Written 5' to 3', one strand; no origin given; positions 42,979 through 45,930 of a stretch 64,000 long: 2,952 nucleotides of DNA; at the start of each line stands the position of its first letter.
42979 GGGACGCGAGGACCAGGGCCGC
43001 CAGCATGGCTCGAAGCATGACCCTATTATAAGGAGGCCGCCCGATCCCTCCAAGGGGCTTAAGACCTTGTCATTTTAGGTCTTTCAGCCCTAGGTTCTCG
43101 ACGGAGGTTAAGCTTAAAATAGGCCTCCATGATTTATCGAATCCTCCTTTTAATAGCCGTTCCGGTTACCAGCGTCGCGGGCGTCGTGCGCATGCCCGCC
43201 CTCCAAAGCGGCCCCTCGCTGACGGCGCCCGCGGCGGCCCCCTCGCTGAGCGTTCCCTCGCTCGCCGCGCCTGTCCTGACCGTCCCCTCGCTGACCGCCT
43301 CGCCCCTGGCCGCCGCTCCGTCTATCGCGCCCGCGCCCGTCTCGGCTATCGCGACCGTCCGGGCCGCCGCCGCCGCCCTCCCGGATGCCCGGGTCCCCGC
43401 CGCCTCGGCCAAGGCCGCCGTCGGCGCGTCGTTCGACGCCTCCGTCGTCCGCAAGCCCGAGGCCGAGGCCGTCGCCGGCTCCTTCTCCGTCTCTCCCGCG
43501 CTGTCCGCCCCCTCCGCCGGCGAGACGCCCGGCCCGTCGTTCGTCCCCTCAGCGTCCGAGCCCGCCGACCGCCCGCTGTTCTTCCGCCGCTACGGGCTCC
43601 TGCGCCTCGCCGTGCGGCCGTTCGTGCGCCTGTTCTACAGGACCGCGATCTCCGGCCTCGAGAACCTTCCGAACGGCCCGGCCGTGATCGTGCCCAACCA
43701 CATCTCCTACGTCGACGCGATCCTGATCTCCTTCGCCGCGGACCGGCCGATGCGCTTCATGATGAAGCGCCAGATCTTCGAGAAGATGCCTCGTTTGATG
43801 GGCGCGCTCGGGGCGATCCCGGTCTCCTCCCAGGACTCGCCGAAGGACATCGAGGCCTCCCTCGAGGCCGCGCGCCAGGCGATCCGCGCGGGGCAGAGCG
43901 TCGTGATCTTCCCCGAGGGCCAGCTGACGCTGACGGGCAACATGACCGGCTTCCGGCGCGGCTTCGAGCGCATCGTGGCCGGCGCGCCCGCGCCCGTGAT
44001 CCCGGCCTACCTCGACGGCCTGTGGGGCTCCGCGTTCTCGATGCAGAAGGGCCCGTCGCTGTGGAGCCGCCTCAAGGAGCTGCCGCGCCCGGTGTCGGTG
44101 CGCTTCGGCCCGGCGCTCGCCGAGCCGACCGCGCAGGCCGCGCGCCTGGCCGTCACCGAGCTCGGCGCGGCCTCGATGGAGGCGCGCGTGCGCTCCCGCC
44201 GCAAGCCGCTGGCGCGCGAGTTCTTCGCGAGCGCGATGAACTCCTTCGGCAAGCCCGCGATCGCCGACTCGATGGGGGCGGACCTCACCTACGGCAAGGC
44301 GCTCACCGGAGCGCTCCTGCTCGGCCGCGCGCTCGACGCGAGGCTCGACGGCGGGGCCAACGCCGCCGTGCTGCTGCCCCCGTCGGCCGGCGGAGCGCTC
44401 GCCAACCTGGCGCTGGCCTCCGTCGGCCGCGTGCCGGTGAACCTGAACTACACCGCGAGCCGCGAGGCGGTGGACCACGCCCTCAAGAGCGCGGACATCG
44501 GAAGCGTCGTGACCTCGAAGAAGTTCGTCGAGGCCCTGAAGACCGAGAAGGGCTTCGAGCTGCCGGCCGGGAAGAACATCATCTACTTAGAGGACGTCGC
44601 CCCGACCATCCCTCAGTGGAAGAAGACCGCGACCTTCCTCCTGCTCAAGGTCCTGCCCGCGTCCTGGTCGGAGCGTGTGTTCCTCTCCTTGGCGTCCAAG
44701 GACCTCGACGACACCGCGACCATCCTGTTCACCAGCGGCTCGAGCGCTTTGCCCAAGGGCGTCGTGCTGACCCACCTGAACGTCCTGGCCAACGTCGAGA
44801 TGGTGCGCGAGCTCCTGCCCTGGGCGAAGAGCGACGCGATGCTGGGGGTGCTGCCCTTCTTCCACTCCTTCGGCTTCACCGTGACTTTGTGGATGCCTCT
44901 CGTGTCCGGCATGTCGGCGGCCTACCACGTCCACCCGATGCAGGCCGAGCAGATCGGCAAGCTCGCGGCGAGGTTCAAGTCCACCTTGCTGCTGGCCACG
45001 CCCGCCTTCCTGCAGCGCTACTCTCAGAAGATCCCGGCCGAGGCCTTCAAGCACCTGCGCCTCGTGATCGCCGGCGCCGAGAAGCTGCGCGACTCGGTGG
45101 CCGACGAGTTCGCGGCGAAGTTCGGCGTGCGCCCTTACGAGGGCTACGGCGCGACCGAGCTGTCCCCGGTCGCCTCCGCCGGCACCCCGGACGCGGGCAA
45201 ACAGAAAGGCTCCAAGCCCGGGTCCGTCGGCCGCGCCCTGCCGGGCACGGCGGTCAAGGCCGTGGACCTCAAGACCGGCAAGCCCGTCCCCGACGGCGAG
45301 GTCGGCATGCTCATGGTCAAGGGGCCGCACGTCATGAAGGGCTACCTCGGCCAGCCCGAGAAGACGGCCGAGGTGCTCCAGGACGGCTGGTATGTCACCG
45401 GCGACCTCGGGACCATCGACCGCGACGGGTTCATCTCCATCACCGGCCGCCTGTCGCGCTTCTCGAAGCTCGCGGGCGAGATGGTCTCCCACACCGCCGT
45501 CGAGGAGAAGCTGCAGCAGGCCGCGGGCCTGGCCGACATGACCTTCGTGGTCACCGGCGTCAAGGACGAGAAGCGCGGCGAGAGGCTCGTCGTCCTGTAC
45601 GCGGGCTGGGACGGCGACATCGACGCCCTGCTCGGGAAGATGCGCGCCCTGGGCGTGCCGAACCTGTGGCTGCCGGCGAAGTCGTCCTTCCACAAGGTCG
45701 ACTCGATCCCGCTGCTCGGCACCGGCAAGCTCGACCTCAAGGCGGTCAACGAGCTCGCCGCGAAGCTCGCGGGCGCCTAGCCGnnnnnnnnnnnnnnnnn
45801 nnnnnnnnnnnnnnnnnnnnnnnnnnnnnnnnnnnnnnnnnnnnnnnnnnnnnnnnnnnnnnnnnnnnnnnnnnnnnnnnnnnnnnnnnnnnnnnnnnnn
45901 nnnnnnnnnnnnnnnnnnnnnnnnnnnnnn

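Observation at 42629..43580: Shared signal-peptide + VPSL-motif Pro/Ala-rich leader on three giant enzymes that use cytoplasmic nucleotides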

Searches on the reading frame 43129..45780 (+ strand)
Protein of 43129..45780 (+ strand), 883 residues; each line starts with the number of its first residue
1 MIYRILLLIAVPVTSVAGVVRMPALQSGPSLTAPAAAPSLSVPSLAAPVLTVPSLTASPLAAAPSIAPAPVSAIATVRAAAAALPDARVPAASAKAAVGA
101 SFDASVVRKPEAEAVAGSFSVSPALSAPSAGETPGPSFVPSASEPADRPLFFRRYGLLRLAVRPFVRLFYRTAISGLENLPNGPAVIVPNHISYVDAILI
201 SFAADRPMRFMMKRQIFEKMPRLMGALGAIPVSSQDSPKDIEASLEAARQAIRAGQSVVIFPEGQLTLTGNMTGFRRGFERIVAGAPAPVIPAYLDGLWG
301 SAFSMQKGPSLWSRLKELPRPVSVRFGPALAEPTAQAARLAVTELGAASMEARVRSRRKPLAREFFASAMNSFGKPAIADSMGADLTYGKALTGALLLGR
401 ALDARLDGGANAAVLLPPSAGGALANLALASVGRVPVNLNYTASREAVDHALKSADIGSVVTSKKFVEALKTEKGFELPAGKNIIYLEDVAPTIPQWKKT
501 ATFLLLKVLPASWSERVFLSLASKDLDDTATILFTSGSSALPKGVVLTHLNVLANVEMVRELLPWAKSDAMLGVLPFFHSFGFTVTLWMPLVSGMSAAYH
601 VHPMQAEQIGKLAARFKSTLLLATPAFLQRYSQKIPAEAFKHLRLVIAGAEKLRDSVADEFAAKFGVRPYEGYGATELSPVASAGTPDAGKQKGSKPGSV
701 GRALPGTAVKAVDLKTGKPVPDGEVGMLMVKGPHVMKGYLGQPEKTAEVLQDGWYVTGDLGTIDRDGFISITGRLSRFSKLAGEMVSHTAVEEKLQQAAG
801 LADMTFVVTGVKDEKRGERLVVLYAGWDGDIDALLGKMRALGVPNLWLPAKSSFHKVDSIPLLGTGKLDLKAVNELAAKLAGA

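Call 8: search_protein_families(library=pfam, proteins=[window:43129-45780:+], max_evalue=0.01)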
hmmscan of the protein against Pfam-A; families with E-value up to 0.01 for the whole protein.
window:43129-45780:+ (883 aa): 2 families
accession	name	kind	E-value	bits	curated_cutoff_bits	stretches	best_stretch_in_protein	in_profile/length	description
PF00501.34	AMP-binding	-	4.6e-65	220.3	29.9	1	368-740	4-384/384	AMP-binding enzyme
PF01553.26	Acyltransferase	-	1.5e-23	83.5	23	1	173-294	3-130/132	Acyltransferase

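Call 10: find_homologous_proteins(query=window:43129-45780:+, max_evalue=1e-10)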
Query window:43129-45780:+ (883 aa): 408 proteins with E <= 1e-10 among 8000 candidates; the best 120 are listed.
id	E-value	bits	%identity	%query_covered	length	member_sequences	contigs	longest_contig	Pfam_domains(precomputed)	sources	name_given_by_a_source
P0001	0.0e+0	1904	100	100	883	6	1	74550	PF00501.35,PF01553.27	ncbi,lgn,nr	ncbi:MAG: AMP-binding protein [Elusimicrobia bacterium]|nr:AMP-binding protein [Elusimicrobiota bact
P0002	0.0e+0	1650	86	100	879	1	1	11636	PF00501.35,PF01553.27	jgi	jgi:acyl-[acyl-carrier-protein]-phospholipid O-acyltransferase/long-chain-fatty-acid--[acyl-carrier-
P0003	0.0e+0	1629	86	100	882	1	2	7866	PF00501.35,PF01553.27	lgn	-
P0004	0.0e+0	1619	83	100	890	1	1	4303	PF00501.35,PF01553.27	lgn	-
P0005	0.0e+0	1598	82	100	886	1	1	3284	PF00501.35,PF01553.27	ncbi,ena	-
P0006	0.0e+0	1581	82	100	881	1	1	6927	PF00501.35,PF01553.27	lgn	-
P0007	0.0e+0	1573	81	100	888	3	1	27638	PF00501.35,PF01553.27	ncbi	-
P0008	0.0e+0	1567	81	100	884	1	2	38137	PF00501.35,PF01553.27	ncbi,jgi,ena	-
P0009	0.0e+0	1561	80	100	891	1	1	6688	PF00501.35,PF01553.27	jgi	jgi:acyl-[acyl-carrier-protein]-phospholipid O-acyltransferase/long-chain-fatty-acid--[acyl-carrier-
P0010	0.0e+0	1551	80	98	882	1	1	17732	PF00501.35,PF01553.27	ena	-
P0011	0.0e+0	1528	81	98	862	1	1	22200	PF00501.35,PF01553.27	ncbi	-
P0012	0.0e+0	1503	79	99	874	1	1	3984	PF00501.35,PF01553.27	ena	-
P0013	0.0e+0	1487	78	100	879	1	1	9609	PF00501.35,PF01553.27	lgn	-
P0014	0.0e+0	1471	78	100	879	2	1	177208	PF00501.35,PF01553.27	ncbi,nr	ncbi:MAG: AMP-binding protein [Elusimicrobia bacterium]|nr:AMP-binding protein [Elusimicrobiota bact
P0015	0.0e+0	1440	76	99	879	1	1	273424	PF00501.35,PF01553.27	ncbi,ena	-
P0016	0.0e+0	1438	75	100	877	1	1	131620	PF00501.35,PF01553.27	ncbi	-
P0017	0.0e+0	1366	71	100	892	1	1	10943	PF00501.35,PF01553.27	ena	-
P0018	0.0e+0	1351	71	99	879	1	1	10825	PF00501.35,PF01553.27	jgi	jgi:acyl-[acyl-carrier-protein]-phospholipid O-acyltransferase/long-chain-fatty-acid--[acyl-carrier-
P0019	0.0e+0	1347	70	100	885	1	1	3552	PF00501.35,PF01553.27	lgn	-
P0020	0.0e+0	1340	70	100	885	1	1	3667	PF00501.35,PF01553.27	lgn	-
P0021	0.0e+0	1329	71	98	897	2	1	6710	PF00501.35,PF01553.27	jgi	jgi:acyl-[acyl-carrier-protein]-phospholipid O-acyltransferase/long-chain-fatty-acid--[acyl-carrier-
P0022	0.0e+0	1304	70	100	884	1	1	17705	PF00501.35,PF01553.27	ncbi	-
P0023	0.0e+0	1261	67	100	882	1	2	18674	PF00501.35,PF01553.27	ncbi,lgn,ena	ncbi:MAG: AMP-binding protein [Elusimicrobiota bacterium]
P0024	0.0e+0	1191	69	89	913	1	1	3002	PF00501.35,PF01553.27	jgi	jgi:acyl-[acyl-carrier-protein]-phospholipid O-acyltransferase/long-chain-fatty-acid--[acyl-carrier-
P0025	0.0e+0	1155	66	90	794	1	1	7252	PF00501.35,PF01553.27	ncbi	ncbi:MAG: AMP-binding protein, partial [Elusimicrobiota bacterium]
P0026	0.0e+0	1048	57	96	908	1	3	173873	PF00501.35,PF01553.27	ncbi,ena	-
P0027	0.0e+0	1020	62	83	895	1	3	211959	PF00501.35,PF01553.27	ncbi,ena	-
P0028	0.0e+0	1016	58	97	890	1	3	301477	PF00501.35,PF01553.27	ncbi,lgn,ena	-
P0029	1.6e-289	981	61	85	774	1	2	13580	PF00501.35,PF01553.27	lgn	-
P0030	1.1e-277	942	60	83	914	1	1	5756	PF00501.35,PF01553.27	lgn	-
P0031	1.5e-275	935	55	93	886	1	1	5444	PF00501.35,PF01553.27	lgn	-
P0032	4.4e-275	933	59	82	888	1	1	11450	PF00501.35,PF01553.27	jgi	jgi:acyl-[acyl-carrier-protein]-phospholipid O-acyltransferase/long-chain-fatty-acid--[acyl-carrier-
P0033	1.1e-274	932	60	83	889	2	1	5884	PF00501.35,PF01553.27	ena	-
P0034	2.0e-268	911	58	82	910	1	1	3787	PF00501.35,PF01553.27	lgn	-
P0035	1.0e-266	906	57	84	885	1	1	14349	PF00501.35,PF01553.27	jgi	jgi:acyl-[acyl-carrier-protein]-phospholipid O-acyltransferase/long-chain-fatty-acid--[acyl-carrier-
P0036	4.6e-264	897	53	96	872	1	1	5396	PF00501.35,PF01553.27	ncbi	-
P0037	1.0e-263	896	55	86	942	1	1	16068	PF00501.35,PF01553.27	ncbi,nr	ncbi:MAG: AMP-binding protein [Elusimicrobia bacterium]|nr:AMP-binding protein [Elusimicrobiota bact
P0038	2.9e-257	874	51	96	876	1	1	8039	PF00501.35,PF01553.27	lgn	-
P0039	2.7e-252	858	51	90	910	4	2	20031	PF00501.35,PF01553.27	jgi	jgi:acyl-[acyl-carrier-protein]-phospholipid O-acyltransferase/long-chain-fatty-acid--[acyl-carrier-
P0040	4.9e-251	854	52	90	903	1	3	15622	PF00501.35,PF01553.27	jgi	jgi:acyl-[acyl-carrier-protein]-phospholipid O-acyltransferase / long-chain-fatty-acid--[acyl-carrie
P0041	2.3e-248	845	54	86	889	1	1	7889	PF00501.35,PF01553.27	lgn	-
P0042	3.3e-247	841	50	96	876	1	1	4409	PF00501.35,PF01553.27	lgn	-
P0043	4.9e-247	840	56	81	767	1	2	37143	PF00501.35,PF01553.27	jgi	jgi:acyl-[acyl-carrier-protein]-phospholipid O-acyltransferase/long-chain-fatty-acid--[acyl-carrier-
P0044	1.8e-245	835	53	84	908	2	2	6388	PF00501.35,PF01553.27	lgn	-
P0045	8.9e-206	704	48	82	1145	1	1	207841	PF00501.35,PF01553.27,PF07690.22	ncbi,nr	ncbi:MAG: MFS transporter [Elusimicrobia bacterium]|nr:MFS transporter [Elusimicrobiota bacterium]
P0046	5.4e-199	682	42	96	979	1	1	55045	PF00501.35,PF01553.27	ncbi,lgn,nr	ncbi:MAG: AMP-binding protein [Elusimicrobia bacterium]|nr:AMP-binding protein [Elusimicrobiota bact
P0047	4.5e-198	678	47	82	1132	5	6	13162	PF00501.35,PF01553.27,PF07690.22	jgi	jgi:acyl-[acyl-carrier-protein]-phospholipid O-acyltransferase/long-chain-fatty-acid--[acyl-carrier-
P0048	4.0e-195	669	48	82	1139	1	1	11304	PF00501.35,PF01553.27,PF07690.22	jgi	-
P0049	5.5e-195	668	48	82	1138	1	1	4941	PF00501.35,PF01553.27,PF07690.22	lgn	-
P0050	7.8e-194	664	46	82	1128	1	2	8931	PF05977.20,PF00501.35,PF01553.27,PF07690.22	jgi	jgi:acyl-[acyl-carrier-protein]-phospholipid O-acyltransferase/long-chain-fatty-acid--[acyl-carrier-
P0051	1.9e-192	660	46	82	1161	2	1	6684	PF05977.20,PF00501.35,PF01553.27,PF07690.22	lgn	-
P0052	9.8e-191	654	45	82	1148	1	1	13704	PF00501.35,PF01553.27,PF07690.22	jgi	jgi:acyl-[acyl-carrier-protein]-phospholipid O-acyltransferase / long-chain-fatty-acid--[acyl-carrie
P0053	1.0e-190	654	45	82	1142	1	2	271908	PF05977.20,PF00501.35,PF01553.27,PF07690.22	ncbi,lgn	ncbi:MAG: acyl-[ACP]--phospholipid O-acyltransferase [Candidatus Acidiferrales bacterium]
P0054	1.1e-190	654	46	81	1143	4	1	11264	PF00501.35,PF01553.27,PF07690.22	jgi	jgi:acyl-[acyl-carrier-protein]-phospholipid O-acyltransferase/long-chain-fatty-acid--[acyl-carrier-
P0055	1.8e-190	653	45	83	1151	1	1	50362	PF00501.35,PF01553.27,PF07690.22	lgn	-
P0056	3.0e-190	653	45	82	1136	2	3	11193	PF05977.20,PF00501.35,PF01553.27,PF07690.22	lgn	-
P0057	3.6e-190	652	46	82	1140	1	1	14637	PF05977.20,PF00501.35,PF01553.27,PF07690.22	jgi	jgi:acyl-[acyl-carrier-protein]-phospholipid O-acyltransferase / long-chain-fatty-acid--[acyl-carrie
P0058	2.1e-189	650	46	82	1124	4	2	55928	PF05977.20,PF00501.35,PF01553.27,PF07690.22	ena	-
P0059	2.8e-189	649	44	82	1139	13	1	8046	PF00501.35,PF01553.27,PF07690.22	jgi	jgi:acyl-[acyl-carrier-protein]-phospholipid O-acyltransferase/long-chain-fatty-acid--[acyl-carrier-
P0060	3.8e-189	649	46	82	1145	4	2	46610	PF00501.35,PF01553.27,PF07690.22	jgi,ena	-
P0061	4.0e-189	649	44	82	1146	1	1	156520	PF00501.35,PF01553.27,PF07690.22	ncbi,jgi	jgi:acyl-[acyl-carrier-protein]-phospholipid O-acyltransferase/long-chain-fatty-acid--[acyl-carrier-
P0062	7.9e-189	648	42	87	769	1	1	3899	PF00501.35,PF01553.27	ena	-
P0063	1.1e-188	647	45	80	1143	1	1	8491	PF00501.35,PF01553.27,PF07690.22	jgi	jgi:acyl-[acyl-carrier-protein]-phospholipid O-acyltransferase/long-chain-fatty-acid--[acyl-carrier-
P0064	1.2e-188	647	47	82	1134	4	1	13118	PF00501.35,PF01553.27,PF07690.22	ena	-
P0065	2.2e-188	646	44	82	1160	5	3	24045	PF00501.35,PF01553.27,PF07690.22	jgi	jgi:acyl-[acyl-carrier-protein]-phospholipid O-acyltransferase/long-chain-fatty-acid--[acyl-carrier-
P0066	6.8e-188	645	45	82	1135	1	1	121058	PF05977.20,PF00501.35,PF01553.27,PF07690.22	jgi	jgi:acyl-[acyl-carrier-protein]-phospholipid O-acyltransferase/long-chain-fatty-acid--[acyl-carrier-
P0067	8.3e-188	645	44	82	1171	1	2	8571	PF05977.20,PF00501.35,PF01553.27,PF07690.22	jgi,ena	-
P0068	9.2e-188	644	44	82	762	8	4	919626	PF00501.35,PF01553.27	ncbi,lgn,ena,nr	ncbi:MAG: AMP-binding protein [Acidobacteriia bacterium]|nr:AMP-binding protein [Terriglobia bacteri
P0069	1.4e-187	644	45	81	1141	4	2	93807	PF05977.20,PF00501.35,PF01553.27,PF07690.22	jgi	jgi:acyl-[acyl-carrier-protein]-phospholipid O-acyltransferase/long-chain-fatty-acid--[acyl-carrier-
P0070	2.0e-187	643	45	81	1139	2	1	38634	PF00501.35,PF01553.27,PF07690.22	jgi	-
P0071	2.2e-187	643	45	82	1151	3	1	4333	PF00501.35,PF01553.27,PF07690.22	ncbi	ncbi:MAG: acyl-[ACP]--phospholipid O-acyltransferase [Candidatus Acidiferrales bacterium]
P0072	2.4e-187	643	44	82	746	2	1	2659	PF00501.35,PF01553.27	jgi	-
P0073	4.9e-187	642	45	81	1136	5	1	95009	PF00501.35,PF01553.27,PF07690.22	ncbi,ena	-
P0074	5.9e-187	642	45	80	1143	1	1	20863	PF00501.35,PF01553.27,PF07690.22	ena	-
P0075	8.0e-187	641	46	81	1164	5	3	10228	PF05977.20,PF00501.35,PF01553.27,PF07690.22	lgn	-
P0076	1.2e-186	641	45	80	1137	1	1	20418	PF00501.35,PF01553.27,PF07690.22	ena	-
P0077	1.4e-186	640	45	83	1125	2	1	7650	PF05977.20,PF00501.35,PF01553.27,PF07690.22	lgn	-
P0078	1.8e-186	640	44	82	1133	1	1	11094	PF05977.20,PF00501.35,PF01553.27,PF07690.22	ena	-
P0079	2.6e-186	640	44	80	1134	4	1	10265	PF00501.35,PF01553.27,PF07690.22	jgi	jgi:acyl-[acyl-carrier-protein]-phospholipid O-acyltransferase/long-chain-fatty-acid--[acyl-carrier-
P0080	4.6e-186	639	45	81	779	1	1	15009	PF00501.35,PF01553.27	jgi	-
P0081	4.7e-186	639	44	82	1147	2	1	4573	PF00501.35,PF01553.27,PF07690.22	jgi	jgi:acyl-[acyl-carrier-protein]-phospholipid O-acyltransferase / long-chain-fatty-acid--[acyl-carrie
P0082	5.4e-186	639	46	82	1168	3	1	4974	PF05977.20,PF00501.35,PF01553.27,PF07690.22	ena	-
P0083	5.4e-186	639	44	80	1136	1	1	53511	PF05977.20,PF00501.35,PF01553.27,PF07690.22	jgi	jgi:acyl-[acyl-carrier-protein]-phospholipid O-acyltransferase/long-chain-fatty-acid--[acyl-carrier-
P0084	5.7e-186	638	45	82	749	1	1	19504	PF00501.35,PF01553.27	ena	-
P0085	6.3e-186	638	44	82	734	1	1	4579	PF00501.35,PF13193.13,PF01553.27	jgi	jgi:acyl-[acyl-carrier-protein]-phospholipid O-acyltransferase/long-chain-fatty-acid--[acyl-carrier-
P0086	6.8e-186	638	47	82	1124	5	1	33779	PF00501.35,PF01553.27,PF07690.22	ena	-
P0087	7.8e-186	638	46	82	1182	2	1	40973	PF05977.20,PF00501.35,PF01553.27,PF07690.22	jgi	jgi:acyl-[acyl-carrier-protein]-phospholipid O-acyltransferase/long-chain-fatty-acid--[acyl-carrier-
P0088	8.7e-186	638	45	82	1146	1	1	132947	PF00501.35,PF13193.13,PF01553.27,PF07690.22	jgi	jgi:acyl-[acyl-carrier-protein]-phospholipid O-acyltransferase/long-chain-fatty-acid--[acyl-carrier-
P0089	1.3e-185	637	45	82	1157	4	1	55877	PF05977.20,PF00501.35,PF01553.27,PF07690.22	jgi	jgi:acyl-[acyl-carrier-protein]-phospholipid O-acyltransferase/long-chain-fatty-acid--[acyl-carrier-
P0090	1.3e-185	637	44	82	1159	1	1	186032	PF00501.35,PF01553.27,PF07690.22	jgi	jgi:acyl-[acyl-carrier-protein]-phospholipid O-acyltransferase/long-chain-fatty-acid--[acyl-carrier-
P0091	1.6e-185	637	45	81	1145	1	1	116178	PF00501.35,PF01553.27,PF07690.22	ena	-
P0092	1.9e-185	637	44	81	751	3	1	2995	PF00501.35,PF01553.27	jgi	jgi:acyl-[acyl-carrier-protein]-phospholipid O-acyltransferase/long-chain-fatty-acid--[acyl-carrier-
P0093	2.2e-185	637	45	81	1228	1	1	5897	PF00501.35,PF01553.27,PF07690.22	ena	-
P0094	2.2e-185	636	46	82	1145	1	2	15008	PF05977.20,PF00501.35,PF01553.27,PF07690.22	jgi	jgi:acyl-[acyl-carrier-protein]-phospholipid O-acyltransferase/long-chain-fatty-acid--[acyl-carrier-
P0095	2.3e-185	636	44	83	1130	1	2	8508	PF05977.20,PF00501.35,PF01553.27,PF07690.22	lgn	-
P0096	2.4e-185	636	46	82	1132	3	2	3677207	PF05977.20,PF00501.35,PF01553.27,PF07690.22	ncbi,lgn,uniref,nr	ncbi:acyl-[ACP]--phospholipid O-acyltransferase [Geobacter sp. AOG1]|uniref:acyl-[ACP]--phospholipid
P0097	3.7e-185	636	44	82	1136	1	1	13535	PF05977.20,PF00501.35,PF01553.27,PF07690.22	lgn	-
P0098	5.0e-185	635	43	82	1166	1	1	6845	PF05977.20,PF00501.35,PF01553.27,PF07690.22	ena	-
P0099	5.6e-185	635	44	81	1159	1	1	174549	PF00501.35,PF01553.27,PF07690.22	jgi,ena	-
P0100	8.3e-185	635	45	83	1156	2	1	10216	PF05977.20,PF00501.35,PF01553.27,PF07690.22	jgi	jgi:acyl-[acyl-carrier-protein]-phospholipid O-acyltransferase/long-chain-fatty-acid--[acyl-carrier-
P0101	1.0e-184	634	44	81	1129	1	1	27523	PF05977.20,PF00501.35,PF13193.13,PF01553.27,PF07690.22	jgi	jgi:acyl-[acyl-carrier-protein]-phospholipid O-acyltransferase/long-chain-fatty-acid--[acyl-carrier-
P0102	1.1e-184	634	45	81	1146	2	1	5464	PF05977.20,PF00501.35,PF13193.13,PF01553.27,PF07690.22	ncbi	-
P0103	1.2e-184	634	44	82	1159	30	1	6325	PF00501.35,PF01553.27,PF07690.22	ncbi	-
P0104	3.8e-184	632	46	82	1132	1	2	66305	PF05977.20,PF00501.35,PF01553.27,PF07690.22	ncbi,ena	-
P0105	4.9e-184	632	45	83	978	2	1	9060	PF00501.35,PF01553.27,PF07690.22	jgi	-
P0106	8.8e-184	631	44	82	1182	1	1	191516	PF00501.35,PF01553.27,PF07690.22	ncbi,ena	-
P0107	1.1e-183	631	45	81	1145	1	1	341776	PF05977.20,PF00501.35,PF01553.27,PF07690.22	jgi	jgi:acyl-[acyl-carrier-protein]-phospholipid O-acyltransferase/long-chain-fatty-acid--[acyl-carrier-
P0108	1.6e-183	630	44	82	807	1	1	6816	PF00501.35,PF01553.27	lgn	-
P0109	1.9e-183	630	45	82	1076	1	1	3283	PF05977.20,PF00501.35,PF01553.27,PF07690.22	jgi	jgi:acyl-[acyl-carrier-protein]-phospholipid O-acyltransferase/long-chain-fatty-acid--[acyl-carrier-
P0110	3.8e-183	629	44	82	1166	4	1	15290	PF05977.20,PF00501.35,PF01553.27,PF07690.22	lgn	-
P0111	5.1e-183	629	45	82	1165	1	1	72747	PF05977.20,PF00501.35,PF01553.27,PF07690.22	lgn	-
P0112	1.4e-182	627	44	82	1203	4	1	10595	PF00501.35,PF01553.27,PF07690.22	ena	-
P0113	1.6e-182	627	44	82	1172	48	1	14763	PF00501.35,PF01553.27,PF07690.22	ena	-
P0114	1.7e-182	627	44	82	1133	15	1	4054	PF05977.20,PF00501.35,PF13193.13,PF01553.27,PF07690.22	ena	-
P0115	1.8e-182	627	44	82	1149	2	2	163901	PF05977.20,PF00501.35,PF01553.27,PF07690.22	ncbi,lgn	ncbi:MAG: acyl-[ACP]--phospholipid O-acyltransferase [Candidatus Acidiferrales bacterium]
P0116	3.6e-182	626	44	83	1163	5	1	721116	PF00501.35,PF01553.27,PF07690.22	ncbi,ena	-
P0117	4.2e-182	626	45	82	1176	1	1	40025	PF00501.35,PF01553.27,PF07690.22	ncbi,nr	ncbi:MAG: MFS transporter [Kiritimatiellae bacterium]|nr:MFS transporter [Kiritimatiellia bacterium]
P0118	5.0e-182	625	45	82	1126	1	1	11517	PF00501.35,PF01553.27,PF07690.22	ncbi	-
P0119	7.8e-182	625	43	82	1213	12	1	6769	PF05977.20,PF00501.35,PF01553.27,PF07690.22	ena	-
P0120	9.8e-182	624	45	82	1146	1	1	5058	PF05977.20,PF00501.35,PF01553.27,PF07690.22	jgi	jgi:acyl-[acyl-carrier-protein]-phospholipid O-acyltransferase/long-chain-fatty-acid--[acyl-carrier-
